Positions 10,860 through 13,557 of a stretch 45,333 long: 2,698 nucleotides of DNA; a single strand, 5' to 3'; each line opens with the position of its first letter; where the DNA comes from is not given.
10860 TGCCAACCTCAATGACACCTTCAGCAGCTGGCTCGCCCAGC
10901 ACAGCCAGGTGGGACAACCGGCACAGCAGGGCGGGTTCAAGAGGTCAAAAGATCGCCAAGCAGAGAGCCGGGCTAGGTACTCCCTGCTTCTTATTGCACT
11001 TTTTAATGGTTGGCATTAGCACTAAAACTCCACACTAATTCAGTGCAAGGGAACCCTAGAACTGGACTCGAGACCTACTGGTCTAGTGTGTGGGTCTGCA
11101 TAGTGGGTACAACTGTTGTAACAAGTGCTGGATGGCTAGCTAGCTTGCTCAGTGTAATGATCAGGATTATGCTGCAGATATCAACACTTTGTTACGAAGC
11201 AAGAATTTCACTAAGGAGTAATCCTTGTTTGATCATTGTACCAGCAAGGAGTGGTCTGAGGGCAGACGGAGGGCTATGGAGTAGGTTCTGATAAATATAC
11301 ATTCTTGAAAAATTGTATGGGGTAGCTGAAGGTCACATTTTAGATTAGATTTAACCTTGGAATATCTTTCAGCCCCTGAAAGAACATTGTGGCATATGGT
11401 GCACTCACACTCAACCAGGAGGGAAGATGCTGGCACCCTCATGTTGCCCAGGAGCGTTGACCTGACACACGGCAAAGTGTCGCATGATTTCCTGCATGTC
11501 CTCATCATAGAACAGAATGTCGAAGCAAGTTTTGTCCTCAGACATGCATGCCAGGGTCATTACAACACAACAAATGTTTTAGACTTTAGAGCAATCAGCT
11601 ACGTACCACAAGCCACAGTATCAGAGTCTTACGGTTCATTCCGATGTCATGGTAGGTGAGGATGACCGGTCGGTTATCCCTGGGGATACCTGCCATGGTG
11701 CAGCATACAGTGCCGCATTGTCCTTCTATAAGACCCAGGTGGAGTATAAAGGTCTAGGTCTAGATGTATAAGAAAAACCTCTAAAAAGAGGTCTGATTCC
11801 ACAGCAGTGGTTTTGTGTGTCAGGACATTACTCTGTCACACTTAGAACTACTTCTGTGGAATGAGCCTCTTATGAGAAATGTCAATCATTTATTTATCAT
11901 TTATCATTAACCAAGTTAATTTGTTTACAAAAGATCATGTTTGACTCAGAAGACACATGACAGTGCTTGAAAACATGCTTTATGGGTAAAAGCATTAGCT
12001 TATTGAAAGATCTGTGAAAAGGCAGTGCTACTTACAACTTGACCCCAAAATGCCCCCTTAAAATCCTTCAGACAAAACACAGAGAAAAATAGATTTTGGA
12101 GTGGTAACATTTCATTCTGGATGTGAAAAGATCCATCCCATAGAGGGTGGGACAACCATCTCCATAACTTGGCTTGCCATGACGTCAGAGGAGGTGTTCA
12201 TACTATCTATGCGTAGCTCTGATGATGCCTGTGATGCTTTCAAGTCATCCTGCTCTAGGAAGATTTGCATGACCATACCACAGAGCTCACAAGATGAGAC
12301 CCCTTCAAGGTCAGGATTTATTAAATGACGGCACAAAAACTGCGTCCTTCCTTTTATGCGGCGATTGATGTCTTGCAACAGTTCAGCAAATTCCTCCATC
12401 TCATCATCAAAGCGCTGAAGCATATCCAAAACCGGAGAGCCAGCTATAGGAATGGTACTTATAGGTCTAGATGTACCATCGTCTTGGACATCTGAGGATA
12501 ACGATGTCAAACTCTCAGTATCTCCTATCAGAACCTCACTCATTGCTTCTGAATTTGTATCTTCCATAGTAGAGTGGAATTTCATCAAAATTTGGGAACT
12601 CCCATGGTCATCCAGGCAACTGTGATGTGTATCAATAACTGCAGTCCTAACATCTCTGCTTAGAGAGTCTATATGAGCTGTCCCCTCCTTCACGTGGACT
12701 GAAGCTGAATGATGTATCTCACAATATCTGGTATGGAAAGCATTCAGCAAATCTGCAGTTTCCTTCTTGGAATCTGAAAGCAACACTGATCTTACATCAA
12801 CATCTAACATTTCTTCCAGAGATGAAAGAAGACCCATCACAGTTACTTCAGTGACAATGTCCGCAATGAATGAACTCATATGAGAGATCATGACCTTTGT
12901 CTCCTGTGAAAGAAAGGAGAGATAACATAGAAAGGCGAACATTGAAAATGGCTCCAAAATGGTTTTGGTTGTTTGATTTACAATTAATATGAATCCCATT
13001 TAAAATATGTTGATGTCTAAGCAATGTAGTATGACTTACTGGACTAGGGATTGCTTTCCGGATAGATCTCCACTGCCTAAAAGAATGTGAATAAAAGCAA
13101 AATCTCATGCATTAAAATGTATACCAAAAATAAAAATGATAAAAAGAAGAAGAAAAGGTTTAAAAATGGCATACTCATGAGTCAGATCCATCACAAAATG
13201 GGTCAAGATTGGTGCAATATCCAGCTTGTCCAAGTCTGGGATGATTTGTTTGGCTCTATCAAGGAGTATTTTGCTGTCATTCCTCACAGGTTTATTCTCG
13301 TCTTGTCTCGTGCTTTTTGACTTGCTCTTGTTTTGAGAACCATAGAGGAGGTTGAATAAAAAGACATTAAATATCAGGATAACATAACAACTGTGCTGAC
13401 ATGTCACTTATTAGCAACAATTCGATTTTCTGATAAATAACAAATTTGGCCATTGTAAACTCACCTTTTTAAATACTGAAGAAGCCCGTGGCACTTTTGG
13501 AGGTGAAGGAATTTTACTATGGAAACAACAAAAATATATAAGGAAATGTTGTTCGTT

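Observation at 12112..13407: Unassigned 295-codon open reading frame on the - strand between the NDRG fragment and AT-rich DNA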

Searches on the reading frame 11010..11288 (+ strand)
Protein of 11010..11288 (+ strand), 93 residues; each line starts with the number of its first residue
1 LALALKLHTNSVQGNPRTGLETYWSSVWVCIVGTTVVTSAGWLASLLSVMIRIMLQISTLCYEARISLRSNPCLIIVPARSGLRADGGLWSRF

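Call 65: search_protein_families(library=pfam, proteins=[window:11010-11288:+], max_evalue=0.1)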
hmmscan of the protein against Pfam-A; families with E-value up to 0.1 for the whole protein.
window:11010-11288:+ (93 aa): 1 family
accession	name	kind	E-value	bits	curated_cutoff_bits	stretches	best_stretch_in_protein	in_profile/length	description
PF09221.15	Bacteriocin_IId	-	0.094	13.4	23.6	0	24-52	21-49/67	Bacteriocin class IId cyclical uberolysin-like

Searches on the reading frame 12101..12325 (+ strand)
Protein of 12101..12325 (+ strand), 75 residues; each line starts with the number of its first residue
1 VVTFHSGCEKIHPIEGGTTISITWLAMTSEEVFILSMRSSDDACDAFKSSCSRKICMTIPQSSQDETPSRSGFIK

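Call 65: search_protein_families(library=pfam, proteins=[window:12101-12325:+], max_evalue=0.1)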
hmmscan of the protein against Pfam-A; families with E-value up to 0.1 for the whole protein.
window:12101-12325:+ (75 aa): 1 family
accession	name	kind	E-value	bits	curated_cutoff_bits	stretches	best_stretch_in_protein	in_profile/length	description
PF05072.18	Herpes_UL43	-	0.08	12.4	24.9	1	33-73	169-205/381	Herpesvirus UL43 protein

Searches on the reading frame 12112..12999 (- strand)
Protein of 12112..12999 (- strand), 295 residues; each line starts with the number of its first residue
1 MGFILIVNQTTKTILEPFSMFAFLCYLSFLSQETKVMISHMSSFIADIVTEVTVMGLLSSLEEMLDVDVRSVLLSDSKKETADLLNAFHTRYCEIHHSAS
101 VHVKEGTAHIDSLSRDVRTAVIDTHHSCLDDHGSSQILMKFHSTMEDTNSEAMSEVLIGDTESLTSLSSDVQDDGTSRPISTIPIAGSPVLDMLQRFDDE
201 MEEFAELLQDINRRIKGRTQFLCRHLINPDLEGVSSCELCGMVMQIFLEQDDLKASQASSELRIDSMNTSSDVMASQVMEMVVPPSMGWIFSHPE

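Call 4: search_protein_families(library=pfam, proteins=[window:12112-12999:-], max_evalue=1)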
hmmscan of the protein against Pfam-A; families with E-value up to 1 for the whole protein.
window:12112-12999:- (295 aa): 1 family
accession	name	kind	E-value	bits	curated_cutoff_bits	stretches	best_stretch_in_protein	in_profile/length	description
PF14818.11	SOGA1-2-like_CC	-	0.18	12.2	26.6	1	192-216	20-44/54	SOGA 1/2-like, coiled-coil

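Call 5: search_solved_structures(query=window:12112-12999:-, max_evalue=1)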
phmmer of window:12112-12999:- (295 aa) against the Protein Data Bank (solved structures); distinct sequences matched with E-value up to 1: 0.

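Call 7: find_homologous_proteins(query=window:12112-12999:-, max_evalue=0.01)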
Query window:12112-12999:-: 860 candidates shared short words with the query, none scored E <= 0.01.

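Call 13: search_protein_representatives(protein=window:12112-12999:-)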
Query: 295 residues. Proteins with E-value up to 0.001 (for the whole library): 0; up to 1e-10: 0; up to 1e-30: 0. The best 0 are listed.

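Call 22: search_protein_families(library=pfam, proteins=[window:12115-12903:-], max_evalue=10)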
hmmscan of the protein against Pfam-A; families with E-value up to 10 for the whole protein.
seq(263 aa): 2 families
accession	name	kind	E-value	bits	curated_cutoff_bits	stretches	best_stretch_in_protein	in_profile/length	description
PF14818.11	SOGA1-2-like_CC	-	0.14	12.5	26.6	1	160-184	20-44/54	SOGA 1/2-like, coiled-coil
PF11479.13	Suppressor_P21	-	0.16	12.6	26.9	1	46-71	5-26/80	RNA silencing suppressor P21 C-terminal domain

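Call 25: find_related_loci(query=window:12112-12999:-, collection=metagenome_contigs, flank=5000)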
Query window:12112-12999:- (295 aa) in metagenome_contigs; peptide patterns used: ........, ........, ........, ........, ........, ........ (x = any residue, [..] = any of these).
104 stretches matched a pattern, but none encodes a relative of the query by tblastn (E <= 1e-3).

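Call 26: find_related_loci(query=window:12112-12999:-, collection=viral_contigs, flank=5000)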
Query window:12112-12999:- (295 aa) in viral_contigs; peptide patterns used: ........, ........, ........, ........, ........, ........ (x = any residue, [..] = any of these).
6 stretches matched a pattern, but none encodes a relative of the query by tblastn (E <= 1e-3).

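Call 31: predict_structure(protein=window:12112-12999:-)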
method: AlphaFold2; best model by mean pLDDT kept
length: 295 residues; sequences in the alignment: 1
mean_pLDDT: 38.7   pTM: 0.27
mean pLDDT of the five models: 38.7, 36.6, 36.0, 32.0, 31.3
residues with pLDDT >= 90: 0; 70-90: 0; 50-70: 8; < 50: 287
segments of 3 or more residues with pLDDT < 50: 1-61, 72-78, 80-295
pLDDT, mean of each block of 10 residues (from residue 1): 33 38 39 37 37 42 52 47 48 40 32 39 47 38 33 33 35 36 30 39 42 39 36 42 41 36 34 38 41 38
secondary structure, 60 per line:
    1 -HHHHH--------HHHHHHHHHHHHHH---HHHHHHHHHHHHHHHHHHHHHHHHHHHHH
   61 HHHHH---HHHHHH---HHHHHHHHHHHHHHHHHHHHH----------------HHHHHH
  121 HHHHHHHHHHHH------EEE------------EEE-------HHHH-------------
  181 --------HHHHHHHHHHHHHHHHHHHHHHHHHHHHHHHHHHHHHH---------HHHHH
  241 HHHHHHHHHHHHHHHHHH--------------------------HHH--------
elements in order: H2-6 H15-28 H32-65 H69-74 H78-98 H115-132 E139-141 E154-156 H164-167 H189-226 H236-258

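Call 40: find_encoding_contigs(protein=window:12112-12999:-, flank=10000, max_places=6)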
Protein window:12112-12999:- (295 aa): no gene with exactly this product is on record in the collection.

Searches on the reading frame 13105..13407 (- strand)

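Call 4: search_protein_families(library=pfam, proteins=[window:13105-13407:-], max_evalue=1)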
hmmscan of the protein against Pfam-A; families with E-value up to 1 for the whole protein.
window:13105-13407:- (100 aa): 1 family
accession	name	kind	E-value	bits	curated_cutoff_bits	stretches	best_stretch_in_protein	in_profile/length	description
PF02714.20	RSN1_7TM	-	0.0055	16.6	28.7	0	2-27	91-116/274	Calcium-dependent channel, 7TM region, putative phosphate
